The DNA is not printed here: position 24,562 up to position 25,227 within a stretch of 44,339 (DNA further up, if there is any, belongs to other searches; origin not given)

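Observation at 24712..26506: Translationally coupled triplet: stand-alone C39-like cysteine peptidase, DTW-domain protein, amino-methyltransferase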

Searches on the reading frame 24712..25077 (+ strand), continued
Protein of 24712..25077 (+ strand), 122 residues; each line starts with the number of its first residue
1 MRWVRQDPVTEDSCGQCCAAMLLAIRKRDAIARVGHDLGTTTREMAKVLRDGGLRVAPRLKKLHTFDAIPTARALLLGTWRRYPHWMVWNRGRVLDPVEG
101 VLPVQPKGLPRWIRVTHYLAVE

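Call 37: search_solved_structures(query=A2, max_evalue=10, show_alignments=3)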
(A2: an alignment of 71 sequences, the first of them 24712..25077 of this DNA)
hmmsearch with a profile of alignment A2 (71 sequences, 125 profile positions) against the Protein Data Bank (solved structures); distinct sequences matched with E-value up to 10: 15.
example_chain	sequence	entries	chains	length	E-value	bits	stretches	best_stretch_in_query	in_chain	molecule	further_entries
9l5u_A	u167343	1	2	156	0.014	18.2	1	9-107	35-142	DUF4150 domain-containing protein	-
2qjx_A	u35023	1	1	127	0.14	15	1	38-100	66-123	Protein BIM1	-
8fy4_B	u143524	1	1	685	0.19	14.6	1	23-69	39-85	CCR4-NOT transcription complex subunit 10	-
3nnd_B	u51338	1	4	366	0.32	13.8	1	28-93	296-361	Possible substrate binding protein of ABC transporter system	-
7bqb_A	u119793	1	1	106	0.68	12.8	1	36-85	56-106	NF6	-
1rzo_B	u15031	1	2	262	0.91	12.4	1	34-118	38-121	Agglutinin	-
8ssm_B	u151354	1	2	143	1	12.2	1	75-107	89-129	Contact-dependent inhibitor A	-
7sa3_B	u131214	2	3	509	1.1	12.2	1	68-101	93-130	Photosystem II CP47 reaction center protein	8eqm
4qbj_A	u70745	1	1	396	1.4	11.8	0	36-85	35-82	Glycylpeptide N-tetradecanoyltransferase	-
12aj_A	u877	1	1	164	1.4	11.8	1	75-107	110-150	Contact-dependent inhibitor A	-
8hbs_A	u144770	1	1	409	1.5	11.7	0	36-88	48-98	Glycylpeptide N-tetradecanoyltransferase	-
4uwi_A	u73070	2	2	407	1.5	11.7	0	36-85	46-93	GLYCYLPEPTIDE N-TETRADECANOYLTRANSFERASE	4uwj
4cav_A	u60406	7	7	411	1.5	11.7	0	36-85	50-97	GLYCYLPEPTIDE N-TETRADECANOYLTRANSFERASE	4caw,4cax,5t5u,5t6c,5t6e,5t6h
3n0x_A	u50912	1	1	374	1.7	11.5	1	28-89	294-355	Possible substrate binding protein of ABC transporter system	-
9t5t_B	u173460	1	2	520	1.8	11.5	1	69-100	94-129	Photosystem II CP47 reaction center protein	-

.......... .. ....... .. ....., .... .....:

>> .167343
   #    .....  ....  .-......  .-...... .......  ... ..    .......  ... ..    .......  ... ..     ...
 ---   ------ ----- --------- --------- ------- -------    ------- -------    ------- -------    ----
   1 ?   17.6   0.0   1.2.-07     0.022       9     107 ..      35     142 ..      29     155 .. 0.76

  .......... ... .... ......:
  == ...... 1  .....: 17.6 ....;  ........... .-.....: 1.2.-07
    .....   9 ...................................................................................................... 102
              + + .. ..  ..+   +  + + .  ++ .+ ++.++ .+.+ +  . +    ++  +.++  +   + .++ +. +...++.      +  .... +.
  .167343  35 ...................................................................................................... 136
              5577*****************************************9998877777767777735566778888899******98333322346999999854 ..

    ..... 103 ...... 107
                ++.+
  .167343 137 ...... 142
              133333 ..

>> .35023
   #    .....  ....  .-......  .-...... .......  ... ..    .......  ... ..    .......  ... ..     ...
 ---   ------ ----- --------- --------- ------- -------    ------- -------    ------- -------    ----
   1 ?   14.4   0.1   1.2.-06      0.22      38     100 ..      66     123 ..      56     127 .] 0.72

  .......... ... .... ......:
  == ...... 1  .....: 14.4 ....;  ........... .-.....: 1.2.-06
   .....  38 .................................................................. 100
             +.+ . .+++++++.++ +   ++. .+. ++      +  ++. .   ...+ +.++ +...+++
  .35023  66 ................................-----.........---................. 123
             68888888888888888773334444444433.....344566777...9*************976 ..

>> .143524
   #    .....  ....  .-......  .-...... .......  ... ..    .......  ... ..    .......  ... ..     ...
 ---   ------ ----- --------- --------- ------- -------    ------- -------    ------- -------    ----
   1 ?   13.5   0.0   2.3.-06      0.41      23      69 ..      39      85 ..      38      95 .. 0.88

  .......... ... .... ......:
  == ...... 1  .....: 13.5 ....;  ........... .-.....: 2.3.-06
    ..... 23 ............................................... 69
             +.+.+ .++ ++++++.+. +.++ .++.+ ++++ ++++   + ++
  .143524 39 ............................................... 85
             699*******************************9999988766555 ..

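Call 38: search_protein_families(library=phrogs, alignment_id=A2, max_evalue=0.001)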
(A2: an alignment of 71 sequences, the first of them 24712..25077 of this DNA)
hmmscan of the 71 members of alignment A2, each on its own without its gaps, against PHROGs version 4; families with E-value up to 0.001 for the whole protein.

A. member 1, window:24712-25077:+ (122 aa): 0 families

B. families by the number of members that match (of 71 scanned): 2 families
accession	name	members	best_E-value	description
phrog_4049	-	29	6.1e-09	-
phrog_5845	-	2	3.4e-05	-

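Call 39: search_protein_families(library=padloc, alignment_id=A2, max_evalue=0.001)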
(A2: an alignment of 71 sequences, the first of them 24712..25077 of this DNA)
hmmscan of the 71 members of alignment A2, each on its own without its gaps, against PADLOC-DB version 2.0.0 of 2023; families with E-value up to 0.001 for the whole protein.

A. member 1, window:24712-25077:+ (122 aa): 0 families

B. families by the number of members that match (of 71 scanned): 0 families

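Call 40: search_dna_similar(query=P0036, collection=phages, mode=protein, max_evalue=0.001, max_rows=25)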
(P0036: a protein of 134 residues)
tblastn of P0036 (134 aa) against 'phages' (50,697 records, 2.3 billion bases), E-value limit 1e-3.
No match.

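Call 41: search_dna_similar(query=window:24712-25077:+, collection=phages, mode=protein, max_evalue=0.01, max_rows=15)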
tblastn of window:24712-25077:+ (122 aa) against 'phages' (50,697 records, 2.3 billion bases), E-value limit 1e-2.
Records with a match: 1; places in all: 1; records where one place covers at least 80% of the query: 1.
Best place of each record, by identity: <60% 1.
By first word of the organism name: Bacteriophage 1.
By host as written in the record: - 1.
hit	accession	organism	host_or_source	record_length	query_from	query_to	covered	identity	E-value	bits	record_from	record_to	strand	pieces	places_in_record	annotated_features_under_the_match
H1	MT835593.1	Bacteriophage sp.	human fecal samples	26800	10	108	81%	32.3%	4e-7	52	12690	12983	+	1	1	record has no annotation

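Call 60: list_cluster_members(proteins=[P0029, P0030, P0031, P0033, P0036, P0038, P0047, P0060, P0168, P0108])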
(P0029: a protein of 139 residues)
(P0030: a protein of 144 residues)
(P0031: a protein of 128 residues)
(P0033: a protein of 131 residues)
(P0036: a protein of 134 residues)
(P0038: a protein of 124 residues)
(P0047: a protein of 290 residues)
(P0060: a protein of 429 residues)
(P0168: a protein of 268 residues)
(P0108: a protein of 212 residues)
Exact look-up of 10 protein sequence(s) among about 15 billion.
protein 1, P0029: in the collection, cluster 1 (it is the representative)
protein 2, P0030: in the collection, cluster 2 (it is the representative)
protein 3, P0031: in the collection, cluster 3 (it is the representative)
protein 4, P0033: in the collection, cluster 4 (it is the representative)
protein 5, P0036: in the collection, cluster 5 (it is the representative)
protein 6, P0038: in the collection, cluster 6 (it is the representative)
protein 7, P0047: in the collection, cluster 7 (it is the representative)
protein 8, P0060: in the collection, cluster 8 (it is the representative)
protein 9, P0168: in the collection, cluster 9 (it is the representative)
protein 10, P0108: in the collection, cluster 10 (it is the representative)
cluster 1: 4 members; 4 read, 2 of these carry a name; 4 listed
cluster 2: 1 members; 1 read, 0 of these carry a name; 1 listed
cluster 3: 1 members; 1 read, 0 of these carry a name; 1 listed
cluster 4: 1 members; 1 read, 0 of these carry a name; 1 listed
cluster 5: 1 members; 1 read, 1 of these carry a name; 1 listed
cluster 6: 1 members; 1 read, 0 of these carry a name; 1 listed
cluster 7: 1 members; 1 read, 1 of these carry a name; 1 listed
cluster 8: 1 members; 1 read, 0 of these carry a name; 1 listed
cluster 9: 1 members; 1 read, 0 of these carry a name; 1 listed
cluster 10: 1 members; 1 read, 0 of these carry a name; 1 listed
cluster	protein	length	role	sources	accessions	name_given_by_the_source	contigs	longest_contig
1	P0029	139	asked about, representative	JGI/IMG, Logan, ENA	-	hypothetical protein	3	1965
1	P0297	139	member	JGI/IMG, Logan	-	hypothetical protein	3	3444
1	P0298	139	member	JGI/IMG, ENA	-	-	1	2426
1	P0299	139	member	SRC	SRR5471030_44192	-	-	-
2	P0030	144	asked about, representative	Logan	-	-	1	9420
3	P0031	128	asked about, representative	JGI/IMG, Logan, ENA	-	-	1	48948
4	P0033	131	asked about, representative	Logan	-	-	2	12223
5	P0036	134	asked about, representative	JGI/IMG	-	hypothetical protein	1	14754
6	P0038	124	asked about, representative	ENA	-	-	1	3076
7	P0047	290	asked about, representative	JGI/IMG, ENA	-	hypothetical protein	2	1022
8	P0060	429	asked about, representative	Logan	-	-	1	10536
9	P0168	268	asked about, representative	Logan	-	-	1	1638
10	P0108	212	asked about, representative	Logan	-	-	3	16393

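Call 61: find_encoding_contigs(protein=P0031, flank=6000, max_places=1)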
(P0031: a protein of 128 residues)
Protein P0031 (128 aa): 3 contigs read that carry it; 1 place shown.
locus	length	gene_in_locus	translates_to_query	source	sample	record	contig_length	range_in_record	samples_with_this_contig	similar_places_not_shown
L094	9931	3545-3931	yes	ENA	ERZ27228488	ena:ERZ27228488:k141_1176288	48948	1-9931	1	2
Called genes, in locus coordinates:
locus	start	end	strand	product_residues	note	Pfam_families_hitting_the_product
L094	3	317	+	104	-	?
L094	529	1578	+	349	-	-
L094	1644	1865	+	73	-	-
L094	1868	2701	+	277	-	-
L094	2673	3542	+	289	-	-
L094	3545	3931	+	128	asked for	-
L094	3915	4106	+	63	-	-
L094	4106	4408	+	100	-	-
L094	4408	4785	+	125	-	PF08774:VRR_NUC (weak)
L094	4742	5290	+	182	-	PF13392:HNH_3 (weak), PF22083:I-HmuI_NUMOD-like (weak)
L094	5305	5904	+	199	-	PF02195:ParB_N (weak)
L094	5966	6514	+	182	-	-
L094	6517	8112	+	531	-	-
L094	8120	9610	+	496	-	PF05133:SPP1_portal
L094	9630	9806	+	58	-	-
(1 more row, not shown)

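Call 62: find_encoding_contigs(protein=P0036, flank=6000, max_places=1)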
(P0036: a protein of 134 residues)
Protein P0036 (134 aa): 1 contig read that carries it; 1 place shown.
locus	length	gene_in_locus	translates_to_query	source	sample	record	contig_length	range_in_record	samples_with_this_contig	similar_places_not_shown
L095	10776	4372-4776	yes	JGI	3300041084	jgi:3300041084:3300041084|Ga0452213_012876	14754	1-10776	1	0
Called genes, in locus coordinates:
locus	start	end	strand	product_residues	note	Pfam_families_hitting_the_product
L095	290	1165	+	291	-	PF00589:Phage_integrase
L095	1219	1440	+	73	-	-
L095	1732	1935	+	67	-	-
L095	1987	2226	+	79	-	-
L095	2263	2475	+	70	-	-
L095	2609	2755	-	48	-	-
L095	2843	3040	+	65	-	-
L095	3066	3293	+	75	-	-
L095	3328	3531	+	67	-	-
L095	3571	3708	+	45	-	-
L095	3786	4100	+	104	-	-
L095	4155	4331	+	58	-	-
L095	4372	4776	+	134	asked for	-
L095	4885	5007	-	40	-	-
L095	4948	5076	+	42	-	-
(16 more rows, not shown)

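Call 66: search_protein_families(library=ncbifam, proteins=[L006:6447-7451:+], max_evalue=0.00001)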
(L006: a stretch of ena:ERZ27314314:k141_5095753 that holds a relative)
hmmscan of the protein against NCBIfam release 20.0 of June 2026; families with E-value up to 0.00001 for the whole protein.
L006:6447-7451:+ (335 aa): 0 families

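Call 68: search_protein_families(library=pfam, proteins=[P0030, P0031, P0033, P0036, P0039, P0045, P0049, P0052, P0063, P0074], max_evalue=0.1)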
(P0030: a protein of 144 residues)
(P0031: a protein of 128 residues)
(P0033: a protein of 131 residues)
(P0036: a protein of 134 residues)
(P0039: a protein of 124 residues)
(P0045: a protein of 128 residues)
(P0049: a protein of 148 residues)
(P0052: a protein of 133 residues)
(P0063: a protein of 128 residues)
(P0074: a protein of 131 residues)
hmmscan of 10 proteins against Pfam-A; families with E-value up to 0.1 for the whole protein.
P0030 (144 aa): 0 families

P0031 (128 aa): 1 family
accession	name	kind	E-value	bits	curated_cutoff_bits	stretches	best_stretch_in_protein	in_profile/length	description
PF03412.21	Peptidase_C39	-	0.0011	19.2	22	1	5-90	5-94/133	Peptidase C39 family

P0033 (131 aa): 0 families

P0036 (134 aa): 0 families

P0039 (124 aa): 1 family
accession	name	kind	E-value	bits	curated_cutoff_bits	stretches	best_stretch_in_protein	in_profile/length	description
PF03412.21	Peptidase_C39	-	0.035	14.4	22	1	11-90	11-93/133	Peptidase C39 family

P0045 (128 aa): 0 families

P0049 (148 aa): 0 families

P0052 (133 aa): 2 families
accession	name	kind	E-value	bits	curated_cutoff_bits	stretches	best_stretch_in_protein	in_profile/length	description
PF03412.21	Peptidase_C39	-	2.4e-05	24.6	22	1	6-95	2-92/133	Peptidase C39 family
PF21477.3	FERM_C_FAK1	-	0.028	15.4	27.7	0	9-60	21-73/99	FAK1/PYK2, FERM domain C-lobe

P0063 (128 aa): 2 families
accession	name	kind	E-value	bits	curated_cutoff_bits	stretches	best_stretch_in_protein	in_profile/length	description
PF03412.21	Peptidase_C39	-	0.00015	22.1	22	1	3-90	4-94/133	Peptidase C39 family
PF13529.12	Peptidase_C39_2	-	0.082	13.9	24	0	3-23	5-27/143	Peptidase_C39 like family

P0074 (131 aa): 1 family
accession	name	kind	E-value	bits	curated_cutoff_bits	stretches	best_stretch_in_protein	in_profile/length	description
PF03412.21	Peptidase_C39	-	0.011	16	22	1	6-115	4-119/133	Peptidase C39 family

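Call 73: find_related_loci(query=A1, collection=metagenome_contigs, flank=4000)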
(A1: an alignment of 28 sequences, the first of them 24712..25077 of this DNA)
Query A1 (122 aa) in metagenome_contigs; peptide patterns used: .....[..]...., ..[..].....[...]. (x = any residue, [..] = any of these).
93 stretches matched a pattern; 4 encode a relative of the query (tblastn E <= 1e-3); 4 distinct loci.
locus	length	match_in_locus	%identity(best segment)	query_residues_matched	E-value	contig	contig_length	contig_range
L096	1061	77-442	78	1-122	3e-68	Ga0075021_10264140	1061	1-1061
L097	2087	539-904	71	1-122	1e-60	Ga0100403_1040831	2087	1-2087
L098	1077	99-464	68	1-122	4e-57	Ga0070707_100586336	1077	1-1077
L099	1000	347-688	69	9-122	3e-49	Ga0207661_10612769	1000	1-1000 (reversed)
